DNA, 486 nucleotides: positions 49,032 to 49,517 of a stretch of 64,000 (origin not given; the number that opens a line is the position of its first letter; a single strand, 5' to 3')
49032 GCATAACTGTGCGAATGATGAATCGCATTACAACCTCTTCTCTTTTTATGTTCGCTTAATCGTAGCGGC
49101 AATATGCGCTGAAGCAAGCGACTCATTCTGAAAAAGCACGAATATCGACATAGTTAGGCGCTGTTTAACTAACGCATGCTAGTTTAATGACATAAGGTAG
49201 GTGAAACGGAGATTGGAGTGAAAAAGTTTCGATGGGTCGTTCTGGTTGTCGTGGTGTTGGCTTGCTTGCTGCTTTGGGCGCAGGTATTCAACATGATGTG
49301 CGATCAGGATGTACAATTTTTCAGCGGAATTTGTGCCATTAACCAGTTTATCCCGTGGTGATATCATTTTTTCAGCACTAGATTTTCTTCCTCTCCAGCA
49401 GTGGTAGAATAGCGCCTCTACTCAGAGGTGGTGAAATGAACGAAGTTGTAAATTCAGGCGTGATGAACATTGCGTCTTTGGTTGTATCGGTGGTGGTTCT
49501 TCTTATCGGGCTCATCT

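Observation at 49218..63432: Three bona fide small proteins invisible to the 60-aa ORF track: mgrB, yobF, yoaH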

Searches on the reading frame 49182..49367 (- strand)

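Call 37: search_protein_families(library=pfam, proteins=[window:49182-49367:-], max_evalue=1)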
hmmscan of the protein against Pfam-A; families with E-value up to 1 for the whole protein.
window:49182-49367:- (62 aa): 1 family
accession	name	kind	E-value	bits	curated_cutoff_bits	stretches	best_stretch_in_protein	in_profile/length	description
PF15666.10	HGAL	-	0.079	13.5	27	1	6-38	9-41/88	Germinal center-associated lymphoma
